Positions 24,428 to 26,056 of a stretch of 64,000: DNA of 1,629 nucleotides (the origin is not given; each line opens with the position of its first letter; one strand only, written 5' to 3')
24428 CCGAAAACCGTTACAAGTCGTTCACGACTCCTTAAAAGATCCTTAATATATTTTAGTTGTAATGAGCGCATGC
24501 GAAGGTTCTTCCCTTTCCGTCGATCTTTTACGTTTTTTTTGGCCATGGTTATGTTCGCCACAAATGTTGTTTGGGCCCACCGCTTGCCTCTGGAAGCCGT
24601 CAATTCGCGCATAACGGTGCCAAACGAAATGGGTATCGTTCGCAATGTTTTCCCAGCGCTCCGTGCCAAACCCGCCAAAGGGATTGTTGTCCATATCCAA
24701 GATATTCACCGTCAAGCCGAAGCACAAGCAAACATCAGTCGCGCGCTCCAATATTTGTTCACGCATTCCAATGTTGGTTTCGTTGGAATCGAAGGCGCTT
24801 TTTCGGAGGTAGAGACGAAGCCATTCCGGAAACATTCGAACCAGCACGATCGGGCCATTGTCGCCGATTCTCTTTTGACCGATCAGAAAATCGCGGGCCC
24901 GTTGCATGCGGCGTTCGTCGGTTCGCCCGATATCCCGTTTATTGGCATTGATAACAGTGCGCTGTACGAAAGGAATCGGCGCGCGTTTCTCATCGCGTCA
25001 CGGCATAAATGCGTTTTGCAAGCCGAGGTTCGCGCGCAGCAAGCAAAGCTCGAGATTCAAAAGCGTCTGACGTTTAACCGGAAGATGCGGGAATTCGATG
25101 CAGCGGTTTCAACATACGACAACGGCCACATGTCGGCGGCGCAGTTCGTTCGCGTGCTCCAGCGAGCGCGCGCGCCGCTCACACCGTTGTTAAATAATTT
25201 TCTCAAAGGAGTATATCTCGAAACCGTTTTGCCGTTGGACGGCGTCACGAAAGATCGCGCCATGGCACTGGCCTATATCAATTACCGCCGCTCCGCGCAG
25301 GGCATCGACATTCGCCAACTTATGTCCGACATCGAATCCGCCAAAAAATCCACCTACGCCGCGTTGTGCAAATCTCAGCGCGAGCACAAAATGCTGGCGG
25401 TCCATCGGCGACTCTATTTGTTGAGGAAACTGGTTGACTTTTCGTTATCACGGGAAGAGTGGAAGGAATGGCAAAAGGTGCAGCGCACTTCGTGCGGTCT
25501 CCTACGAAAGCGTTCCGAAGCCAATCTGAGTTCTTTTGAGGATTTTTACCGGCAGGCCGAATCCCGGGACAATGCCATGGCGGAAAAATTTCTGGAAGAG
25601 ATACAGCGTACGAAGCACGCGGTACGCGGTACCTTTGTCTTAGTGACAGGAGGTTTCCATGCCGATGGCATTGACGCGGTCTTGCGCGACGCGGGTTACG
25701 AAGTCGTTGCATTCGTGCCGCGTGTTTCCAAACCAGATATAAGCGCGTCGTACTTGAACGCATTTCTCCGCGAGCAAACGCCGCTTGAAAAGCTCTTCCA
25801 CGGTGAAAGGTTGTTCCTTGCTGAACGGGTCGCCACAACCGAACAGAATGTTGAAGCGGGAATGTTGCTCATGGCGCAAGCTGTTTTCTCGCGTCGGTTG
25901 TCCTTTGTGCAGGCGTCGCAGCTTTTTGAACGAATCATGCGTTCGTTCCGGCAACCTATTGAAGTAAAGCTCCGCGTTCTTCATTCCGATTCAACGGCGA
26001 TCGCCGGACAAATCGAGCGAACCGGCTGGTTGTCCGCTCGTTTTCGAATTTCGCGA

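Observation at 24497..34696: Orphan 3,399-aa membrane-anchored giant protein with a mosaic, largely unrecognisable architecture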

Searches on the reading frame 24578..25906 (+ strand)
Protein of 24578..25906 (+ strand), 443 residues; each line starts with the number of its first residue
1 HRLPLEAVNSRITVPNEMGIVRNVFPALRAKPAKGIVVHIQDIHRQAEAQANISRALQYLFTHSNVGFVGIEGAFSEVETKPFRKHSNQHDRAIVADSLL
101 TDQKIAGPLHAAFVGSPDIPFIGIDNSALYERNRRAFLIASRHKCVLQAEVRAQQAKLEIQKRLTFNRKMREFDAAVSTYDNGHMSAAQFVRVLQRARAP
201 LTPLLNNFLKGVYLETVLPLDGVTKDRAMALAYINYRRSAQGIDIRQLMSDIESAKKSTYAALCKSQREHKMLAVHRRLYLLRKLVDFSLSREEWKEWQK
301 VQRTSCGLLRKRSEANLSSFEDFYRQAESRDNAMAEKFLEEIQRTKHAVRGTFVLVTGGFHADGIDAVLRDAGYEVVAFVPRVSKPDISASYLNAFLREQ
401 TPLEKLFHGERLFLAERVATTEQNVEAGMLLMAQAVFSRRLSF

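Call 24: search_solved_structures(query=A1, max_evalue=10, show_alignments=2)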
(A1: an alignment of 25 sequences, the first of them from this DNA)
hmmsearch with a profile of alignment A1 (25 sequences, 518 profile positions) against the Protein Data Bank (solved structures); distinct sequences matched with E-value up to 10: 121 (the best 60 are shown).
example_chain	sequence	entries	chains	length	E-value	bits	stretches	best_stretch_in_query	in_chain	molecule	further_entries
2l1w_A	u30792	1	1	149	0.019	17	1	183-298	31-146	Calmodulin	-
5tp6_A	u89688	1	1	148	0.041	15.9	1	190-298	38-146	Calmodulin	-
28js_K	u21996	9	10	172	0.043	15.8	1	200-299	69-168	Centrin-2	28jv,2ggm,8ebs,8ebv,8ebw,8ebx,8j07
5tp5_A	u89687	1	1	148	0.044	15.8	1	190-298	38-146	Calmodulin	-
6hcs_A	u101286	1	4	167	0.05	15.6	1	190-307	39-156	Calmodulin-1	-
4aqr_A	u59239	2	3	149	0.052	15.5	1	192-297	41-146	CALMODULIN-7 | CALMODULIN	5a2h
2obh_A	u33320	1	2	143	0.052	15.5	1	199-298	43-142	Centrin-2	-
9el6_C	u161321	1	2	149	0.061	15.3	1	190-298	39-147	Calmodulin-1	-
1rfj_A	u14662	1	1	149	0.063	15.2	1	192-297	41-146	calmodulin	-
6xxx_AAA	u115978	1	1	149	0.067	15.2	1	190-298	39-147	Calmodulin-1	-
4e53_A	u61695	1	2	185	0.075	15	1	190-319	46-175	Calmodulin, Linker, IQ motif of Neuromodulin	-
2kt8_A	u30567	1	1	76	0.078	14.9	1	83-132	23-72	Probable surface protein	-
6ui4_B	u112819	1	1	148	0.083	14.8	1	193-298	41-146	Calmodulin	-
9qt9_E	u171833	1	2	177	0.084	14.8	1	192-297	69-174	Calmodulin-1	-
2w4a_C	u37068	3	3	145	0.085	14.8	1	208-297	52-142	MYOSIN LIGHT CHAIN 3, SKELETAL MUSCLE ISOFORM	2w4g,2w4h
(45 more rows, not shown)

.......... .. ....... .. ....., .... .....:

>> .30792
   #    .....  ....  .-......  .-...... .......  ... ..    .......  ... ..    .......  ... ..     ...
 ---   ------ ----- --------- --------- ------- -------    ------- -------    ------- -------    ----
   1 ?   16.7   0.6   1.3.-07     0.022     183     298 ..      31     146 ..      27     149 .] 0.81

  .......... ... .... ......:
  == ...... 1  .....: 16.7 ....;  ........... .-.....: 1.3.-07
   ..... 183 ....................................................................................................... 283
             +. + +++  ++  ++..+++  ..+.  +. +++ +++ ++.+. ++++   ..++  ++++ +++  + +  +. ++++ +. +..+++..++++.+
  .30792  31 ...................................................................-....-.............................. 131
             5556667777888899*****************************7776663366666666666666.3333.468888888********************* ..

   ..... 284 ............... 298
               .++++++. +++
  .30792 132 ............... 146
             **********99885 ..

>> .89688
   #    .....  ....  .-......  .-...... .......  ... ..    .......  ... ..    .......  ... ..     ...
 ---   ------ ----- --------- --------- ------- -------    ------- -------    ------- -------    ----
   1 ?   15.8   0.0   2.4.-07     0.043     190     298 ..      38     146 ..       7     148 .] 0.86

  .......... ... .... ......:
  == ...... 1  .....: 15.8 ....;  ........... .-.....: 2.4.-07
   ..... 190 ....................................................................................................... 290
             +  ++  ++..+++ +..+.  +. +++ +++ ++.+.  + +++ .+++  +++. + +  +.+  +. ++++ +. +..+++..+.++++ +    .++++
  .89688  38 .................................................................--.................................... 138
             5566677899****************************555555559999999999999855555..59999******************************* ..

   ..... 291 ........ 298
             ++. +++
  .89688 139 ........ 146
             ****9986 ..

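Call 25: search_protein_families(library=pfam, alignment_id=A1, max_evalue=0.1)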
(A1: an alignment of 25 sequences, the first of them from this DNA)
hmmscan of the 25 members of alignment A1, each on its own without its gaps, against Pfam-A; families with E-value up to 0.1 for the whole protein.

A. member 1, seq(443 aa): 3 families
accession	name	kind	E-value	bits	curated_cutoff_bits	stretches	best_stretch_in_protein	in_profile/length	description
PF04187.18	Cofac_haem_bdg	-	0.00058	20.3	27.7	1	296-363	146-204/213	Haem-binding uptake, Tiki superfamily, ChaN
PF23202.1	PAH_ZNF598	-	0.023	15.4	25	1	167-195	18-47/83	ZNF598 PAH domain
PF17345.7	DUF5375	-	0.096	13.1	30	0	72-113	41-82/106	Family of unknown function (DUF5375)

B. families by the number of members that match (of 25 scanned): 10 families
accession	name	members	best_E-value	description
PF04187.18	Cofac_haem_bdg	14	4.7e-07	Haem-binding uptake, Tiki superfamily, ChaN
PF23202.1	PAH_ZNF598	7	1.2e-05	ZNF598 PAH domain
PF13870.11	CCDC113_CCDC96_CC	2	0.069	CCDC113/CCDC96, coiled-coil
PF09458.16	H_lectin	1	0.011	H-type lectin domain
PF08631.16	SPO22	1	0.012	Meiosis protein SPO22/ZIP4 like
PF05120.17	GvpG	1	0.035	Gas vesicle protein G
PF12102.13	MrcB_N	1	0.036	MrcB-like, N-terminal domain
PF05225.22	HTH_psq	1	0.078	helix-turn-helix, Psq domain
PF01963.22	TraB_PrgY_gumN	1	0.089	TraB/PrgY/gumN family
PF17345.7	DUF5375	1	0.096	Family of unknown function (DUF5375)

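Call 35: predict_structure(alignment_id=A1)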
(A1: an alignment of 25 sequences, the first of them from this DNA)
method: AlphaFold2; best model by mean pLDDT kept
length: 443 residues; sequences in the alignment: 25
mean_pLDDT: 81.7   pTM: 0.78
mean pLDDT of the five models: 81.7, 80.2, 78.6, 78.3, 77.8
residues with pLDDT >= 90: 249; 70-90: 93; 50-70: 48; < 50: 53
segments of 3 or more residues with pLDDT < 50: 1-9, 312-314, 389-420, 422-424, 439-443
pLDDT, mean of each block of 10 residues (from residue 1): 36 84 88 92 90 96 94 93 85 93 93 89 96 93 91 94 96 95 87 94 90 75 63 70 78 94 95 92 92 91 63 69 95 97 80 93 93 94 68 36 39 38 56 61 45
secondary structure, 60 per line:
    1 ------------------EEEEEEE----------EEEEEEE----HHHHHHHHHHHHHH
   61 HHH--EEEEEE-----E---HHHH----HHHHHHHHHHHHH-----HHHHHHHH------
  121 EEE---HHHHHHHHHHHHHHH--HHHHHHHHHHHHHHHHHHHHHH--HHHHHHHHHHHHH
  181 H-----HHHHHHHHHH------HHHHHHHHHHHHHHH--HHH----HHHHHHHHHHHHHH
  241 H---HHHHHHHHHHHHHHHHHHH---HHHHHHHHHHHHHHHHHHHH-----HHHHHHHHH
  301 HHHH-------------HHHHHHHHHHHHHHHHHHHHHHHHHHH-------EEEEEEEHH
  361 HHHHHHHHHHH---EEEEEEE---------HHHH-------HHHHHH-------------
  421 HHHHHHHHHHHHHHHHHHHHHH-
elements in order: E19-25 E36-42 H47-63 E66-71 H81-84 H89-101 H107-114 E121-123 H127-141 H144-165 H168-181 H187-196 H203-217 H227-241 H245-263 H267-286 H292-304 H318-344 E352-358 H359-371 E375-381 H391-394 H402-407 H421-442

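Call 37: fold_search(model_id=the predicted structure, library=pdb)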
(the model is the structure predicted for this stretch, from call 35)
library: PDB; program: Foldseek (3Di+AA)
matches with E <= 10: 147; with E <= 0.001: 0
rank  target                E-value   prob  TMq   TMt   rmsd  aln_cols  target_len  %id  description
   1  6xcq                  8.7e-02  0.38  0.22  0.23  22.6       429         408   12  Erythromycin esterase EreC, mutant H289N in its closed conformation (released 2021-02-17)
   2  6djl_E                3.7e-01  0.11  0.11  0.18  18.8       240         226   12  Crystal structure of the Rab11 GEF SH3BP5 bound to nucleotide free Rab11A (released 2018-09-26)
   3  6m6z_A                5.1e-01  0.09  0.10  0.18  22.5       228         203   13  A de novo designed transmembrane nanopore, TMH4C4 (released 2020-06-24)
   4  6djl_B                5.4e-01  0.13  0.11  0.20  16.8       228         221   14  Crystal structure of the Rab11 GEF SH3BP5 bound to nucleotide free Rab11A (released 2018-09-26)
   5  7wgu_A                5.4e-01  0.07  0.09  0.11  20.2       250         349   14  Crystal structure of metal-binding protein EfeO from Escherichia coli (released 2022-12-14)
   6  6ixg_B                5.7e-01  0.06  0.09  0.15  19.6       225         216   11  Crystal structure of native apo SH3BP5 (P41) (released 2019-03-20)
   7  7yem_B                6.7e-01  0.06  0.09  0.09  14.2       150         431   11  TR-SFX MmCPDII-DNA complex: 200 us time-point collected in SACLA. Includes 200 us, dark, and extrapolated structure fa (released 2023-11-22)
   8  8wfd_F                9.6e-01  0.06  0.19  0.16  25.2       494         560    9  The cryo-EM structure of TdpAB in complex with AMPPNP and DNA (released 2025-01-22)
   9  5i7d_A                9.6e-01  0.04  0.09  0.09  33.1       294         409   12  Crystal Structure of srGAP2 F-BARx WT Form-2 (released 2017-08-30)
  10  7zaw                  9.6e-01  0.02  0.10  0.11  31.7       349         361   12  GPC3-Unc5D octamer structure and role in cell migration (released 2022-11-02)
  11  9ddn_C                1.0e+00  0.08  0.11  0.20  21.8       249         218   10  E. coli TolAQR conformation II (released 2025-07-09)
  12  7p3r_A                1.0e+00  0.07  0.11  0.14  36.7       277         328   10  Helical structure of the toxin MakA from Vibrio cholera (released 2022-02-23)
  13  5lki_A                1.2e+00  0.04  0.11  0.04  45.2       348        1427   13  Cryo-EM structure of the Tc toxin TcdA1 in its pore state (released 2016-08-31)
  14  2xrz_B                1.3e+00  0.04  0.08  0.08  13.1       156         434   12  X-ray structure of archaeal class II CPD photolyase from Methanosarcina mazei in complex with intact CPD-lesion (released 2011-09-14)
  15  7sqc_1K               1.4e+00  0.04  0.10  0.12  39.6       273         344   20  Ciliary C1 central pair apparatus isolated from Chlamydomonas reinhardtii (released 2022-04-13)
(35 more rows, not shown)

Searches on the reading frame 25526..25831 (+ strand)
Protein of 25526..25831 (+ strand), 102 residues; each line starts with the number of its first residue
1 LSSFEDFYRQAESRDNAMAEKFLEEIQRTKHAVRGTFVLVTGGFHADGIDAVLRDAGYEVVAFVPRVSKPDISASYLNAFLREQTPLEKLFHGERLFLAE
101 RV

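Call 33: find_related_loci(query=A2, collection=genome_contigs, flank=10000)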
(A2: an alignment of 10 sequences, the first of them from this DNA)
Query A2 (102 aa) in genome_contigs; peptide patterns used: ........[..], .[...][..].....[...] (x = any residue, [..] = any of these).
404 stretches matched a pattern; 253 encode a relative of the query (tblastn E <= 1e-3); the best 80 are kept; 78 distinct loci.
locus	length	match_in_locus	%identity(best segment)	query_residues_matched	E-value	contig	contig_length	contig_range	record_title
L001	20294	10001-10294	53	1-102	9e-31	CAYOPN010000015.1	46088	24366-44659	MAG TPA_asm: uncultured Elusimicrobia bacterium isolate SRP150892_co2_475 genome assembly, contig: NODE_868_length_46088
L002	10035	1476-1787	53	4-102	4e-31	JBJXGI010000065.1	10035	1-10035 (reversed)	MAG: Elusimicrobiota bacterium isolate F1F2.bin.33 k127_7680965, whole genome shotgun sequence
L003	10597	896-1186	51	2-99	3e-29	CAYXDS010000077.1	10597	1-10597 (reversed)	MAG TPA_asm: uncultured Elusimicrobia sp. isolate SRP173033_co1_190 genome assembly, contig: NODE_14417_length_10597_cov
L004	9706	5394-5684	52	1-100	2e-29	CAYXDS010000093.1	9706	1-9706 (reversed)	MAG TPA_asm: uncultured Elusimicrobia sp. isolate SRP173033_co1_190 genome assembly, contig: NODE_16672_length_9706_cov_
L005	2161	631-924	55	4-102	6e-29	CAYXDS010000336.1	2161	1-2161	MAG TPA_asm: uncultured Elusimicrobia sp. isolate SRP173033_co1_190 genome assembly, contig: NODE_174071_length_2161_cov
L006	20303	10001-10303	53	1-102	7e-29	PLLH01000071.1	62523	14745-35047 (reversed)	MAG: Elusimicrobia bacterium isolate fen_1177 73.20120800_E3X.47_contig_1338, whole genome shotgun sequence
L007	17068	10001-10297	50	1-100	2e-28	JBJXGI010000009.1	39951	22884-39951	MAG: Elusimicrobiota bacterium isolate F1F2.bin.33 k127_82673, whole genome shotgun sequence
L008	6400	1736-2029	50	1-101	4e-28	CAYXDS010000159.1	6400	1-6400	MAG TPA_asm: uncultured Elusimicrobia sp. isolate SRP173033_co1_190 genome assembly, contig: NODE_32388_length_6400_cov_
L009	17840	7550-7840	50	1-99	1e-27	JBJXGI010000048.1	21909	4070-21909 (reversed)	MAG: Elusimicrobiota bacterium isolate F1F2.bin.33 k127_5506681, whole genome shotgun sequence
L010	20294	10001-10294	51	1-99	1e-27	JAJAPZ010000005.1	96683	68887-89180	MAG: Candidatus Obscuribacterium magneticum isolate DUR003 NODE_5_length_96683, whole genome shotgun sequence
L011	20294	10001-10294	51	1-99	2e-27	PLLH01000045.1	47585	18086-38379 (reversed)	MAG: Elusimicrobia bacterium isolate fen_1177 73.20120800_E3X.47_contig_1219, whole genome shotgun sequence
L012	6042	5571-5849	52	4-99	3e-27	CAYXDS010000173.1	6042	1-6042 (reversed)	MAG TPA_asm: uncultured Elusimicrobia sp. isolate SRP173033_co1_190 genome assembly, contig: NODE_35367_length_6042_cov_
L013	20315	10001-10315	48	1-99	2e-27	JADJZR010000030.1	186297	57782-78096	MAG: Elusimicrobia bacterium isolate Lyne_18-Q3-R50-59_MAXAC.215 tig01430964-10-1866170, whole genome shotgun sequence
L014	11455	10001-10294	50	1-99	4e-27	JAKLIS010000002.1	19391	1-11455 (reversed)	MAG: Elusimicrobia bacterium isolate RA.bin92 RA.bin92_2, whole genome shotgun sequence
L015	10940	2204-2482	57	3-99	5e-27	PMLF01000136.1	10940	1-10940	MAG: Elusimicrobia bacterium isolate fen_1173 73.20120600_E1D.151_contig_14318, whole genome shotgun sequence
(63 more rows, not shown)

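Call 73: search_protein_families(library=pfam, proteins=[L001:8702-20293:+, L002:27-10034:+], max_evalue=0.01)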
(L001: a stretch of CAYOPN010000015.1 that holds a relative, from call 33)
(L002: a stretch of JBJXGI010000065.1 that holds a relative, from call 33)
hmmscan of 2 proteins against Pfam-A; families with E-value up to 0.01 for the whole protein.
L001:8702-20293:+ (3864 aa): 0 families

L002:27-10034:+ (3336 aa): 1 family
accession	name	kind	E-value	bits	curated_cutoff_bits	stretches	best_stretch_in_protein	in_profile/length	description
PF23202.1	PAH_ZNF598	-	0.00014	22.5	25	0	335-377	7-51/83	ZNF598 PAH domain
